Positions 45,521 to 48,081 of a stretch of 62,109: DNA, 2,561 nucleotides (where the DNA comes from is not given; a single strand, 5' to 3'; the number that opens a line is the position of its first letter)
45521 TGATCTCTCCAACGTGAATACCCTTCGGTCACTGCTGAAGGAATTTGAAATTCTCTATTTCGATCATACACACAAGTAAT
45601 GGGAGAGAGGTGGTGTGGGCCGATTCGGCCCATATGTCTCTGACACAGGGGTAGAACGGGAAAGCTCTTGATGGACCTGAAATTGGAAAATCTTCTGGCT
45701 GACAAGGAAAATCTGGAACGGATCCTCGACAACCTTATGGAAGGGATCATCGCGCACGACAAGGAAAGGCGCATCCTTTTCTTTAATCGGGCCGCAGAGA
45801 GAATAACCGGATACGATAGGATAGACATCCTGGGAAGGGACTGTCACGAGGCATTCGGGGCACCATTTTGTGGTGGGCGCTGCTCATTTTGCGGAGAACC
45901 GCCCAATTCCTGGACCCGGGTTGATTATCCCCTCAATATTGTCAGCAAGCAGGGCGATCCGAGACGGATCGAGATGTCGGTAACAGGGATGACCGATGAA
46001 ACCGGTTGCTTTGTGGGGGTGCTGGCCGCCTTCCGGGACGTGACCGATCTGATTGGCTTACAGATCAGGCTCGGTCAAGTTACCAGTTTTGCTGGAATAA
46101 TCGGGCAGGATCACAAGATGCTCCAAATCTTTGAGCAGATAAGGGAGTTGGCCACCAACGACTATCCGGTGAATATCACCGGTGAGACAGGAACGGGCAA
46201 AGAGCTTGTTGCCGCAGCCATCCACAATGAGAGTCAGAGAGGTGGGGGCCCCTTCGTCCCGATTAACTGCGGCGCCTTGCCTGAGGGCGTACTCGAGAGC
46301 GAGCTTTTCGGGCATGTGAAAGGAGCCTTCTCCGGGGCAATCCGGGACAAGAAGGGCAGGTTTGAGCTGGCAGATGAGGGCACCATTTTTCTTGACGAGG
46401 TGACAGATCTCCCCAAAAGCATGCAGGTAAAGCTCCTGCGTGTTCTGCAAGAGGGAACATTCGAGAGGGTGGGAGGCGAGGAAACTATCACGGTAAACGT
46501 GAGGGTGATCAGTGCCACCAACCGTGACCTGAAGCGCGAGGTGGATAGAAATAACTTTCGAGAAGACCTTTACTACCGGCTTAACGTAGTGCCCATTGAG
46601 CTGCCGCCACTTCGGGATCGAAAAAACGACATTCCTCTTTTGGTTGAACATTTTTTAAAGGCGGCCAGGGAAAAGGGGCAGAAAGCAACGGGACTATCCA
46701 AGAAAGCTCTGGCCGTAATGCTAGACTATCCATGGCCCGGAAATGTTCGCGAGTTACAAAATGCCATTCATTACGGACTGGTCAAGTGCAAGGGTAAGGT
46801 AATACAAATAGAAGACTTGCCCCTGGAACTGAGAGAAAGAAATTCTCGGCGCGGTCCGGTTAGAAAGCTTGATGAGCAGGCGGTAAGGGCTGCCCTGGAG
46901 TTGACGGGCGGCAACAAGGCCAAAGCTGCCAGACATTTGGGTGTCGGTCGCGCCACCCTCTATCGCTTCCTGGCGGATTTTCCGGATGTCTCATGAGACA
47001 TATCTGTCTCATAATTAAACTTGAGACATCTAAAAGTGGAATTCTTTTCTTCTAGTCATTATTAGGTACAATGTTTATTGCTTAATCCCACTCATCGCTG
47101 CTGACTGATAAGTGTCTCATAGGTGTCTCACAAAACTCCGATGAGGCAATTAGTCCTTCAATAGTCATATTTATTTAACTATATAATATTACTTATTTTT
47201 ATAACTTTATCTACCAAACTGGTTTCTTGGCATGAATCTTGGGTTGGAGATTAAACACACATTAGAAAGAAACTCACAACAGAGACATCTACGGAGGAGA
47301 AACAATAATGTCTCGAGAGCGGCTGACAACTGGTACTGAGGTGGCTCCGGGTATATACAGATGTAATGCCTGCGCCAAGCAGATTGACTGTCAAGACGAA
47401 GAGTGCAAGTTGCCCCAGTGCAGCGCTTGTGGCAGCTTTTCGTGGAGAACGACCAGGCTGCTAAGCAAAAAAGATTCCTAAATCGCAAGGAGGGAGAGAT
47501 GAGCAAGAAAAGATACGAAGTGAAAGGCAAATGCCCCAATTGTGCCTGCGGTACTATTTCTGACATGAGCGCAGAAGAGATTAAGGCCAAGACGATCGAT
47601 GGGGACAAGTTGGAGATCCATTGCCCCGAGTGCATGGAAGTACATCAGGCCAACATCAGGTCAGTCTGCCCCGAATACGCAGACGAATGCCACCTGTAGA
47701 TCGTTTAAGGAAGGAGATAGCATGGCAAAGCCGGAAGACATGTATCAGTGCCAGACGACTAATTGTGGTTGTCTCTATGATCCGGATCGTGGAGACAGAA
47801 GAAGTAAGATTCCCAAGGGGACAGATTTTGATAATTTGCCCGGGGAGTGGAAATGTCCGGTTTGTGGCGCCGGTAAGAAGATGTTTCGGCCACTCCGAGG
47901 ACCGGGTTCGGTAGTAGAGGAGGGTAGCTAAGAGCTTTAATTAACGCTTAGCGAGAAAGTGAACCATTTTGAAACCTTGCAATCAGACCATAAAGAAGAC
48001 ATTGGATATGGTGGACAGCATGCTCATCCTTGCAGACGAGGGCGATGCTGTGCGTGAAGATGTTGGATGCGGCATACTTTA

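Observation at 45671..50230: Sigma-54 activator with a four-Cys PAS domain, heptamer UAS and a -24/-12 promoter driving an oxygen-defence operon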

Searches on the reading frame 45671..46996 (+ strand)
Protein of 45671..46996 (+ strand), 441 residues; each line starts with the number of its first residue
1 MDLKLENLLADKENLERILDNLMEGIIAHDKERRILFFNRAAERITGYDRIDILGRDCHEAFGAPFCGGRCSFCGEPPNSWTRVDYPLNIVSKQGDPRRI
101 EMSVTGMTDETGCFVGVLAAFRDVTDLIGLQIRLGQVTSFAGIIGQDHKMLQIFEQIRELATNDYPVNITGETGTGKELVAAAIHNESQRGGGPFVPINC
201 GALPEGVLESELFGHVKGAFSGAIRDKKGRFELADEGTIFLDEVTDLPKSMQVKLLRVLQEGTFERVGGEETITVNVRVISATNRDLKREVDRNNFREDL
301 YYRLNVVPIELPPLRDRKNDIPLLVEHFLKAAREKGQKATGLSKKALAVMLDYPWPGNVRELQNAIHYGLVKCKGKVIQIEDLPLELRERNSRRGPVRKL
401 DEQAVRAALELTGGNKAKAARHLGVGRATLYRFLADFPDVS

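Call 7: search_protein_families(library=pfam, proteins=[window:45671-46996:+], max_evalue=0.01)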
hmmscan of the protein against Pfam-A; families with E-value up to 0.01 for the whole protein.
window:45671-46996:+ (441 aa): 13 families
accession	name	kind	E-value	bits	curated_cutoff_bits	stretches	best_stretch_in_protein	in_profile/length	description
PF00158.32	Sigma54_activat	-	2.1e-71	239.5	20.2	1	143-310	1-168/168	Sigma-54 interaction domain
PF25601.1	AAA_lid_14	-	6e-26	90.5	27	1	315-395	1-82/87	AAA+ ATPase lid domain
PF14532.12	Sigma54_activ_2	-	4.8e-22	79.1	25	1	144-314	1-138/138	Sigma-54 interaction domain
PF13426.13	PAS_9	-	1.8e-11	44.7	27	1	26-126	4-103/103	PAS domain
PF00989.32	PAS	-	1.8e-11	44.5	22.6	1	14-60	2-48/113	PAS fold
PF08448.16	PAS_4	-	4.9e-10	40.1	23.1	1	19-126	1-107/110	PAS fold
PF02954.25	HTH_8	-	4.9e-10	39.4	22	1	398-432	3-37/42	Bacterial regulatory protein, Fis family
PF13188.13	PAS_8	-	5.6e-09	36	21.8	1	14-62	2-47/65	PAS domain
PF07728.20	AAA_5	-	8.6e-06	26.2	22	1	169-301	4-136/139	AAA domain (dynein-related subfamily)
PF00004.35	AAA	-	4e-05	24.5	21.2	1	169-297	3-120/131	ATPase family associated with various cellular activities (AAA)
PF07724.20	AAA_2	-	0.00032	21.2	27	1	168-296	7-136/166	AAA domain (Cdc48 subfamily)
PF13384.12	HTH_23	-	0.0062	16.8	24.6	0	403-437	9-41/50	Homeodomain-like domain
PF01078.27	Mg_chelatase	-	0.0062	16.4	20.3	0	222-284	93-157/207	Magnesium chelatase, subunit ChlI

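Call 8: find_homologous_proteins(query=window:45671-46996:+, max_evalue=1e-30)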
Query window:45671-46996:+ (441 aa): 8000 proteins with E <= 1e-30 among 8000 candidates; the best 120 are listed.
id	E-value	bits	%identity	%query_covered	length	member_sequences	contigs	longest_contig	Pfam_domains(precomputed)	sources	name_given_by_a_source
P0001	7.9e-296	999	100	100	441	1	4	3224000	PF13426.14,PF13188.14,PF00158.33,PF25601.2,PF02954.26,PF08448.17,PF00989.32,PF14532.13,PF07728.21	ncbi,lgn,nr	ncbi:MAG: sigma 54-interacting transcriptional regulator [Deltaproteobacteria bacterium]|nr:MAG: sig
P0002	1.8e-292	988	98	100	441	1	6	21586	PF13426.14,PF13188.14,PF00158.33,PF25601.2,PF02954.26,PF08448.17,PF00989.32,PF14532.13,PF07728.21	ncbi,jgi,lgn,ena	ncbi:MAG: sigma 54-interacting transcriptional regulator [Syntrophobacterales bacterium]|jgi:PAS dom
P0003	1.4e-260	883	88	99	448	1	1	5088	PF13426.14,PF13188.14,PF00158.33,PF25601.2,PF02954.26,PF08448.17,PF00989.32,PF14532.13,PF07728.21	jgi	-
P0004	2.3e-258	876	86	99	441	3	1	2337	PF13426.14,PF13188.14,PF00158.33,PF25601.2,PF02954.26,PF08448.17,PF00989.32,PF14532.13,PF07728.21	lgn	-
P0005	1.1e-257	873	86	100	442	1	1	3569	PF13426.14,PF13188.14,PF00158.33,PF25601.2,PF02954.26,PF08448.17,PF00989.32,PF14532.13,PF07728.21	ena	-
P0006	2.1e-257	873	85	100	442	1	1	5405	PF13426.14,PF13188.14,PF00158.33,PF25601.2,PF02954.26,PF08448.17,PF00004.36,PF00989.32,PF14532.13,PF07728.21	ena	-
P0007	1.1e-256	870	86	99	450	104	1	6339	PF13426.14,PF13188.14,PF00158.33,PF25601.2,PF02954.26,PF08448.17,PF00989.32,PF14532.13,PF07728.21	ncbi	ncbi:MAG: sigma 54-interacting transcriptional regulator [Syntrophobacterales bacterium]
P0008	1.9e-256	869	85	100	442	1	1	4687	PF13426.14,PF13188.14,PF00158.33,PF25601.2,PF02954.26,PF08448.17,PF00989.32,PF14532.13,PF07728.21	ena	-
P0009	2.0e-256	869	85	100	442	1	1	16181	PF13426.14,PF13188.14,PF00158.33,PF25601.2,PF02954.26,PF08448.17,PF00989.32,PF14532.13,PF07728.21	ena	-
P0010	2.8e-256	869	85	100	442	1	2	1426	PF13426.14,PF13188.14,PF00158.33,PF25601.2,PF02954.26,PF08448.17,PF00989.32,PF14532.13,PF07728.21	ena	-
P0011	3.9e-256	868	86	100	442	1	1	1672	PF13426.14,PF13188.14,PF00158.33,PF25601.2,PF02954.26,PF08448.17,PF00989.32,PF14532.13,PF07728.21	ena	-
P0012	6.1e-256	868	85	100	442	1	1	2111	PF13426.14,PF13188.14,PF00158.33,PF25601.2,PF02954.26,PF08448.17,PF00989.32,PF14532.13,PF07728.21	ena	-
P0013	9.4e-256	867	85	100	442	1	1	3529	PF13426.14,PF13188.14,PF00158.33,PF25601.2,PF02954.26,PF08448.17,PF00989.32,PF14532.13,PF07728.21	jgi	jgi:PAS domain S-box-containing protein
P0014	9.7e-256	867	85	100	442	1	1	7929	PF13426.14,PF13188.14,PF00158.33,PF25601.2,PF02954.26,PF08448.17,PF00989.32,PF14532.13,PF07728.21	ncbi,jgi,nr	ncbi:MAG: sigma 54-interacting transcriptional regulator [Deltaproteobacteria bacterium]|nr:sigma 54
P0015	9.9e-256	867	85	100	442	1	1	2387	PF13426.14,PF13188.14,PF00158.33,PF25601.2,PF02954.26,PF08448.17,PF00989.32,PF14532.13,PF07728.21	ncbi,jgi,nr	ncbi:MAG: sigma 54-interacting transcriptional regulator [Deltaproteobacteria bacterium]|nr:sigma 54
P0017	1.0e-255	867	85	100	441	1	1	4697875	PF13426.14,PF13188.14,PF00158.33,PF25601.2,PF02954.26,PF08448.17,PF00989.32,PF14532.13,PF07728.21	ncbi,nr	ncbi:MAG: sigma 54-interacting transcriptional regulator [Deltaproteobacteria bacterium]|nr:MAG: sig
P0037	6.6e-255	864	85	100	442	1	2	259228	PF13426.14,PF13188.14,PF00158.33,PF25601.2,PF02954.26,PF08448.17,PF00989.32,PF14532.13,PF07728.21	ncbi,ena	-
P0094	7.9e-252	854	83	100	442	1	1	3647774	PF13426.14,PF13188.14,PF00158.33,PF25601.2,PF02954.26,PF08448.17,PF00004.36,PF00989.32,PF14532.13,PF07728.21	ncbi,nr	ncbi:MAG: sigma 54-interacting transcriptional regulator [Deltaproteobacteria bacterium]|nr:MAG: sig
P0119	3.0e-236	803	79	99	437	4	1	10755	PF13426.14,PF13188.14,PF00158.33,PF25601.2,PF02954.26,PF08448.17,PF00989.32,PF14532.13,PF07728.21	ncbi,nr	ncbi:MAG: sigma 54-interacting transcriptional regulator [Deltaproteobacteria bacterium]|nr:sigma 54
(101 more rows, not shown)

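Call 10: find_encoding_contigs(protein=P0017, flank=6000, max_places=2)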
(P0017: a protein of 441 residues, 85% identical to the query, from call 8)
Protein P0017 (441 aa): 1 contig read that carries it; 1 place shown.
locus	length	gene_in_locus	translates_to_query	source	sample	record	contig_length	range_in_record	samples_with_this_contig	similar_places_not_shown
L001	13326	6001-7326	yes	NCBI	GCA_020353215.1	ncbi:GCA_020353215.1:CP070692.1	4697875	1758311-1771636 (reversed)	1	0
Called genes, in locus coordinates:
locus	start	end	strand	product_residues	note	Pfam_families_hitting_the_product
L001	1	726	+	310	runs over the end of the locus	PF06114:Peptidase_M78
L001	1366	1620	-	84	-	-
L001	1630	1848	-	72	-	-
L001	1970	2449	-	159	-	PF13801:Metal_resist, PF07813:LTXXQ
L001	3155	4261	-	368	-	PF04055:Radical_SAM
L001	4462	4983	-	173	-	PF03266:NTPase_1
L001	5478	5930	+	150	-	PF09055:Sod_Ni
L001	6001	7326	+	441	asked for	PF00989:PAS, PF13188:PAS_8, PF08448:PAS_4, PF13426:PAS_9, PF00158:Sigma54_activat, PF14532:Sigma54_activ_2, PF25601:AAA_lid_14, PF02954:HTH_8, +1 more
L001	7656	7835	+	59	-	PF09723:Zn_ribbon_8 (weak)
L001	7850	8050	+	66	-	-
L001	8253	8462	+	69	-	PF00301:Rubredoxin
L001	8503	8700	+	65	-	-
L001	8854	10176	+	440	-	PF04060:FeS, PF12654:DUF3786, PF02915:Rubrerythrin, PF21349:RUBY_RBDX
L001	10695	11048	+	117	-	-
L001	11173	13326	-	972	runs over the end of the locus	PF00675:Peptidase_M16 (weak), PF05193:Peptidase_M16_C, PF08367:M16C_assoc, PF22516:PreP_C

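Call 11: find_encoding_contigs(protein=P0094, flank=6000, max_places=2)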
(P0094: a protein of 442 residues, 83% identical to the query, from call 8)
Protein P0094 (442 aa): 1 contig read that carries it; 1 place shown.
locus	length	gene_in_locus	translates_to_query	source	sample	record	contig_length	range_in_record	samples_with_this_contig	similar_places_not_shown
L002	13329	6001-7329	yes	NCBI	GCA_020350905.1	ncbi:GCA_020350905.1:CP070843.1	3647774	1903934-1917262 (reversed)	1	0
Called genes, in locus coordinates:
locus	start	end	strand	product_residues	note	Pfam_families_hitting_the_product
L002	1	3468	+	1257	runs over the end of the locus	PF04997:RNA_pol_Rpb1_1, PF00623:RNA_pol_Rpb1_2, PF04983:RNA_pol_Rpb1_3, PF05000:RNA_pol_Rpb1_4, PF04998:RNA_pol_Rpb1_5, PF25984:BSH_YknX (faint), PF01333:Apocytochr_F_C (faint), PF21668:RPOC_hybrid (faint)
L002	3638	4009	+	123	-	PF00164:Ribosom_S12_S23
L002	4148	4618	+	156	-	PF00177:Ribosomal_S7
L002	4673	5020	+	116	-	PF00009:GTP_EFTU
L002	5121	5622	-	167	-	PF03266:NTPase_1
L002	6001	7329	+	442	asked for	PF00989:PAS, PF13188:PAS_8, PF08448:PAS_4, PF13426:PAS_9, PF00158:Sigma54_activat, PF14532:Sigma54_activ_2, PF25601:AAA_lid_14, PF02954:HTH_8, +2 more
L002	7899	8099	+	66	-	-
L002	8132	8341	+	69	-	PF00301:Rubredoxin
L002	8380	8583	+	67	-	-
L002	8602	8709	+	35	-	-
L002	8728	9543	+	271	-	PF04060:FeS, PF12654:DUF3786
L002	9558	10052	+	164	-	PF02915:Rubrerythrin, PF21349:RUBY_RBDX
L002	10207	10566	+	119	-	-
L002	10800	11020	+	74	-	-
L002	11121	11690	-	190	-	PF01066:CDP-OH_P_transf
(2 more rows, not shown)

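Call 14: find_encoding_contigs(protein=P0119, flank=6000, max_places=2)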
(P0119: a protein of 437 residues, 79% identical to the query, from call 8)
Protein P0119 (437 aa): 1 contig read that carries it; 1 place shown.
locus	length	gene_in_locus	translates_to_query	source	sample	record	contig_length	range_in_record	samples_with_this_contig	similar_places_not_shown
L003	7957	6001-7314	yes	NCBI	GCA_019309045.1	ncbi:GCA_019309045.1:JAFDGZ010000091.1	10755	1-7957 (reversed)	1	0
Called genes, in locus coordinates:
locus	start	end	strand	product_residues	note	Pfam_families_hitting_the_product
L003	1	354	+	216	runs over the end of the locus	-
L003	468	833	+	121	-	-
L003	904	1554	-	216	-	PF01936:NYN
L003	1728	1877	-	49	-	PF01402:RHH_1 (weak)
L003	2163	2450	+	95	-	-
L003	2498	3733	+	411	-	PF00589:Phage_integrase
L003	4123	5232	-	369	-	PF04055:Radical_SAM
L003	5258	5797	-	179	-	PF03266:NTPase_1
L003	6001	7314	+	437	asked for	PF00989:PAS, PF13188:PAS_8, PF08448:PAS_4, PF13426:PAS_9, PF00158:Sigma54_activat, PF14532:Sigma54_activ_2, PF25601:AAA_lid_14, PF02954:HTH_8, +1 more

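Call 15: find_encoding_contigs(protein=P0037, flank=6000, max_places=2)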
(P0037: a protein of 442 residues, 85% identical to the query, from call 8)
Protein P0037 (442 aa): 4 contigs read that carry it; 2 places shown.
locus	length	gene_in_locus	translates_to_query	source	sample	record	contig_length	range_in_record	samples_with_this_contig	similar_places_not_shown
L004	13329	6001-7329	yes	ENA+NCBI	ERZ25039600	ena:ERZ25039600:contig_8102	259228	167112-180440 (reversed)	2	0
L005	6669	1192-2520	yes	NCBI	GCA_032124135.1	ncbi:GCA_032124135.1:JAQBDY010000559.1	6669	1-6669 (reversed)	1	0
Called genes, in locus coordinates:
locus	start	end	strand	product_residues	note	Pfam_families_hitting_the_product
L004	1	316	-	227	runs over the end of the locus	-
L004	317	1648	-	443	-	PF07728:AAA_5 (faint)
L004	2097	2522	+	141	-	PF00571:CBS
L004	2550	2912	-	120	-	PF07238:PilZ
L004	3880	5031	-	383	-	PF04055:Radical_SAM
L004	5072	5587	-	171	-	PF03266:NTPase_1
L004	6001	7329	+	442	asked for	PF00989:PAS, PF13188:PAS_8, PF08448:PAS_4, PF13426:PAS_9, PF00158:Sigma54_activat, PF14532:Sigma54_activ_2, PF25601:AAA_lid_14, PF02954:HTH_8, +1 more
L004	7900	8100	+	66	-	-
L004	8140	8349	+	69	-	PF00301:Rubredoxin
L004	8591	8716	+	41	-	-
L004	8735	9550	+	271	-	PF04060:FeS, PF12654:DUF3786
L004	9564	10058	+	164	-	PF02915:Rubrerythrin, PF21349:RUBY_RBDX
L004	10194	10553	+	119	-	-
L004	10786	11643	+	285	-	-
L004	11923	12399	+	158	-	PF07238:PilZ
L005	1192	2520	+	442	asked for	PF00989:PAS, PF13188:PAS_8, PF08448:PAS_4, PF13426:PAS_9, PF00158:Sigma54_activat, PF14532:Sigma54_activ_2, PF25601:AAA_lid_14, PF02954:HTH_8, +1 more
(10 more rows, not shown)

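Call 39: search_protein_families(library=ncbifam, proteins=[window:45671-46996:+], max_evalue=0.01)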
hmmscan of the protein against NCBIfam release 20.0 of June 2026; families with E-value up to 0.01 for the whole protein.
window:45671-46996:+ (441 aa): 41 families (the best 25 are shown)
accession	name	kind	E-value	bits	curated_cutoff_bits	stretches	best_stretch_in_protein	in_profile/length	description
NF041552.1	TF_PrdR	equivalog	2.1e-110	369.7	795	1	134-433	260-572/577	sigma-54 dependent transcriptional regulator PrdR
TIGR01817.1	nifA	equivalog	2.3e-106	356.7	528.85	1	138-387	193-442/534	nif-specific transcriptional activator NifA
TIGR02915.1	PEP_resp_reg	equivalog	4e-100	335.8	502.6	1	136-435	134-440/445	PEP-CTERM-box response regulator transcription factor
NF003451.0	PRK05022.1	equivalog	2.9e-99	333.1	476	1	141-433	190-504/512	nitric oxide reductase transcriptional regulator NorR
TIGR01818.1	ntrC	equivalog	1.8e-97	327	558.6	2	136-390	129-384/463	nitrogen regulation protein NR(I)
NF008469.0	PRK11361.1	equivalog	4.7e-97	325.6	714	1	133-432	135-449/461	acetoacetate metabolism transcriptional regulator AtoC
NF038308.1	RNA_repair_RtcR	equivalog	8.6e-93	312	650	1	140-400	179-449/530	RNA repair transcriptional activator RtcR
NF007689.0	PRK10365.1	equivalog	6.5e-89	298.7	760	1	139-431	137-436/441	sigma-54-dependent response regulator transcription factor ZraR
NF011958.0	PRK15429.1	equivalog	8.8e-85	285.7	830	1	137-397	374-634/692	formate hydrogenlyase transcriptional activator FlhA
NF041946.1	LuxO_transreg_Vib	equivalog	1.7e-84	284.3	800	1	138-391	130-384/463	quorum-sensing sigma-54 dependent transcriptional regulator LuxO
TIGR02974.1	phageshock_pspF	equivalog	9.4e-83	278.2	443.55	1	143-385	1-245/336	phage shock protein operon transcriptional activator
NF008176.1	PRK10923.1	equivalog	1.6e-82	277.5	620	1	138-394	135-392/469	nitrogen regulation protein NR(I)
NF011695.0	PRK15115.1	equivalog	7.4e-82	275.5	763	1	141-435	135-434/445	two-component system response regulator GlrR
NF008085.0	PRK10820.1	equivalog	7.7e-82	275.5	576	1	135-385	198-449/520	transcriptional regulator TyrR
NF050807.1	TransRegFlbDCaul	equivalog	7.1e-80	269.1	750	1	143-392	120-370/454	sigma-54-dependent transcriptional regulator FlbD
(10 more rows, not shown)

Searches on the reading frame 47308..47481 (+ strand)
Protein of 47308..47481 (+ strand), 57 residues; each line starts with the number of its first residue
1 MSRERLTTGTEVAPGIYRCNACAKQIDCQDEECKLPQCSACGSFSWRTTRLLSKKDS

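Call 7: search_protein_families(library=pfam, proteins=[window:47308-47481:+], max_evalue=0.01)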
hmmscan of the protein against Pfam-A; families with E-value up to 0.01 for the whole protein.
window:47308-47481:+ (57 aa): 1 family
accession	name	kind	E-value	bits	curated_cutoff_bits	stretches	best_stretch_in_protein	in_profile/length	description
PF07295.17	DUF1451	-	0.0017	18.9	26.1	1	5-44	102-140/146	Zinc-ribbon containing domain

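Call 39: search_protein_families(library=ncbifam, proteins=[window:47308-47481:+], max_evalue=0.01)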
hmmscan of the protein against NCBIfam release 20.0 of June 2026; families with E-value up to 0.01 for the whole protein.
window:47308-47481:+ (57 aa): 0 families

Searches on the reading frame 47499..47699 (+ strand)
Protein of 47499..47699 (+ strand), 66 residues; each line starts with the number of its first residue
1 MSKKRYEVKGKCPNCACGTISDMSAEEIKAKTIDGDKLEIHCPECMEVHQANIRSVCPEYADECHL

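Call 7: search_protein_families(library=pfam, proteins=[window:47499-47699:+], max_evalue=0.01)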
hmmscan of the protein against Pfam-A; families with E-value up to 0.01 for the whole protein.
window:47499-47699:+ (66 aa): 0 families

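Call 39: search_protein_families(library=ncbifam, proteins=[window:47499-47699:+], max_evalue=0.01)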
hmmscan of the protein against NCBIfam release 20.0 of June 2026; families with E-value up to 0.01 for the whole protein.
window:47499-47699:+ (66 aa): 1 family
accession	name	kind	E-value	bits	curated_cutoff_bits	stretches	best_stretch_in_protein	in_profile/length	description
NF038384.1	zinc_YnfU_fam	subfamily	0.00062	19.3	36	0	23-50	1-27/52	YnfU family zinc-binding protein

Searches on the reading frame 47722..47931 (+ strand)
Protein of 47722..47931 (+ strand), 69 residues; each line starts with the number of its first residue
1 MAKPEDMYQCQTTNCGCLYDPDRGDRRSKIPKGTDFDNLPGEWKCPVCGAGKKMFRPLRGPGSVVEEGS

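Call 7: search_protein_families(library=pfam, proteins=[window:47722-47931:+], max_evalue=0.01)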
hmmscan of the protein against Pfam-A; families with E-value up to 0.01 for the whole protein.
window:47722-47931:+ (69 aa): 2 families
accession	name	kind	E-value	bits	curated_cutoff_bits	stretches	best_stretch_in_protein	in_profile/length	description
PF00301.25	Rubredoxin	-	7.1e-18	64.8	23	1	8-55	2-47/47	Rubredoxin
PF21349.2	RUBY_RBDX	-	0.00028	20.7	26.5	1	44-55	18-29/30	Rubrerythrin, rubredoxin-like domain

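Call 39: search_protein_families(library=ncbifam, proteins=[window:47722-47931:+], max_evalue=0.01)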
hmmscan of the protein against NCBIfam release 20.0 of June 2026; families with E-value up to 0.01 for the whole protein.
window:47722-47931:+ (69 aa): 2 families
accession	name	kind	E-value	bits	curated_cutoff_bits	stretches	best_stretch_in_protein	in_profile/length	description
NF045768.1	RubredRD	equivalog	5.5e-17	61.5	90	1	8-58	4-52/54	rubredoxin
NF003954.0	PRK05452.1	equivalog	1.7e-07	30.5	711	1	7-59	423-475/479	anaerobic nitric oxide reductase flavorubredoxin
